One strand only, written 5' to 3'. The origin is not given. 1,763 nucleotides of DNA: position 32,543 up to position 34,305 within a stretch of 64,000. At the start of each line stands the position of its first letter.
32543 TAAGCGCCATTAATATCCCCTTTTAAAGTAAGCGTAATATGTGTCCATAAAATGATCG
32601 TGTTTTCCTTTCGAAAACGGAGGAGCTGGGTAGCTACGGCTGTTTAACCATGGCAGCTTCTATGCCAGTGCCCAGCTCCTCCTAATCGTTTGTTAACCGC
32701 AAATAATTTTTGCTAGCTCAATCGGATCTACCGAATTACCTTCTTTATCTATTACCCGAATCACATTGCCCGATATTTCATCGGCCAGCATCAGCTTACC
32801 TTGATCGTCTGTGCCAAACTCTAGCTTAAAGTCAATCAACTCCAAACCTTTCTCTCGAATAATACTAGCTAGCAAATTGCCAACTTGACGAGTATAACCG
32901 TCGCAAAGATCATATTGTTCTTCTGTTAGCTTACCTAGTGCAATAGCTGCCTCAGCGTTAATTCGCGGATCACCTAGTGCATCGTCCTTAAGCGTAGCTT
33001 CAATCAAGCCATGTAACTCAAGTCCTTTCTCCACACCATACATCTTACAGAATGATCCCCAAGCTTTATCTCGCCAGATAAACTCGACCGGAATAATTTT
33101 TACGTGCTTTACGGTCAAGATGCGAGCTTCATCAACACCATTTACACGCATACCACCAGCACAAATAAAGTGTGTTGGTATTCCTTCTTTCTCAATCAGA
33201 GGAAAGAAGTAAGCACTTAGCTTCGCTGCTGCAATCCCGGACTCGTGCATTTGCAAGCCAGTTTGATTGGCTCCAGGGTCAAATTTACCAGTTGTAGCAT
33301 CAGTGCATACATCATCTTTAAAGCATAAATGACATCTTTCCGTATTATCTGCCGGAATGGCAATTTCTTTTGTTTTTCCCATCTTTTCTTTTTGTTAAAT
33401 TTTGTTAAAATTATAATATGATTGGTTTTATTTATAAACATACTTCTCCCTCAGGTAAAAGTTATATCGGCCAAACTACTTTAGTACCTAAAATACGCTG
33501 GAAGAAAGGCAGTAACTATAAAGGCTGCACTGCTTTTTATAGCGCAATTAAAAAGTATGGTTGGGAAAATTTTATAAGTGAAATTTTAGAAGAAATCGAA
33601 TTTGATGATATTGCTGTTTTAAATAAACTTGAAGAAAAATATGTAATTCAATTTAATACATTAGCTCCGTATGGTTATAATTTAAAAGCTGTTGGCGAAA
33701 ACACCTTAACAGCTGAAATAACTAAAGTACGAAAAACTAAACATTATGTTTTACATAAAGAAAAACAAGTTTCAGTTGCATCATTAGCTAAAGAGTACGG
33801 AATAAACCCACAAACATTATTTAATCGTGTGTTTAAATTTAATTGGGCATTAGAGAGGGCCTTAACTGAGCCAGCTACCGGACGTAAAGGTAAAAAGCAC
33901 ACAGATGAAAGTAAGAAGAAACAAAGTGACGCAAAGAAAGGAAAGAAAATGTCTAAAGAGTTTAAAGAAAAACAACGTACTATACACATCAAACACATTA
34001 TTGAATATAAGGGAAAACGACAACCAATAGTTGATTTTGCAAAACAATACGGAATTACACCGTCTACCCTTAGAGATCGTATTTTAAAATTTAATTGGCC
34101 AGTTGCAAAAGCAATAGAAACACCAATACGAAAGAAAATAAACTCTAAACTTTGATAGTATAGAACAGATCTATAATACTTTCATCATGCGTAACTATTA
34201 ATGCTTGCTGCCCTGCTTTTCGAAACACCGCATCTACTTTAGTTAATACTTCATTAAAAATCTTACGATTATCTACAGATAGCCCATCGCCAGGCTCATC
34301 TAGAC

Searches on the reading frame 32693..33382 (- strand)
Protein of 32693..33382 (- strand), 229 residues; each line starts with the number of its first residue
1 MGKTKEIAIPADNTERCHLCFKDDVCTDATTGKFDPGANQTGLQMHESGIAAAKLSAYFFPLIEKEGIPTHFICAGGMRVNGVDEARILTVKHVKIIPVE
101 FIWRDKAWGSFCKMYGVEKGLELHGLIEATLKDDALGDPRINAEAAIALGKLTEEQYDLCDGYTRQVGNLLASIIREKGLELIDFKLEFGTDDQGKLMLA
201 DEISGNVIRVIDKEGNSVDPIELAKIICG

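Call 26: search_protein_families(library=phrogs, proteins=[window:32693-33382:-], max_evalue=0.001)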
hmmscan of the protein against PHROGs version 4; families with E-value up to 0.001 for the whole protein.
window:32693-33382:- (229 aa): 1 family
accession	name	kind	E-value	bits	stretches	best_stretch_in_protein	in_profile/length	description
phrog_1112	-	moron, auxiliary metabolic gene and host takeover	5.4e-33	115.5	1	2-216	7-200/232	phosphoribosylaminoimidazole-succinocarboxamide synthase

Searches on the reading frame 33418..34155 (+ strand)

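Call 26: search_protein_families(library=phrogs, proteins=[window:33418-34155:+], max_evalue=0.001)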
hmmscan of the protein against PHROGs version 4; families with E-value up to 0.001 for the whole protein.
window:33418-34155:+ (245 aa): 9 families
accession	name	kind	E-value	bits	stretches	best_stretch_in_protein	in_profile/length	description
phrog_314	-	DNA, RNA and nucleotide metabolism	3.5e-31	109.8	1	1-224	177-376/574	homing endonuclease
phrog_1065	-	unknown function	3.3e-17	64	2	102-182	89-172/192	-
phrog_7168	-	DNA, RNA and nucleotide metabolism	2.7e-13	51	1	3-169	2-162/284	homing endonuclease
phrog_3377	-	DNA, RNA and nucleotide metabolism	6.2e-11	43.5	1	190-240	95-144/196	HNH endonuclease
phrog_5123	-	DNA, RNA and nucleotide metabolism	1.7e-06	29.1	1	4-96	4-95/152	homing endonuclease with GIY-YIG motif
phrog_19446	-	DNA, RNA and nucleotide metabolism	2.1e-06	28.5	1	3-186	2-126/254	homing endonuclease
phrog_32288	-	DNA, RNA and nucleotide metabolism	6.3e-05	24.1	0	183-236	17-73/82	HTH DNA binding protein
phrog_151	-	integration and excision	0.0005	19.7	0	74-220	32-163/582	transposase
phrog_201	-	DNA, RNA and nucleotide metabolism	0.00096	19.5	0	98-188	128-213/291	Panton-Valentine leukocicin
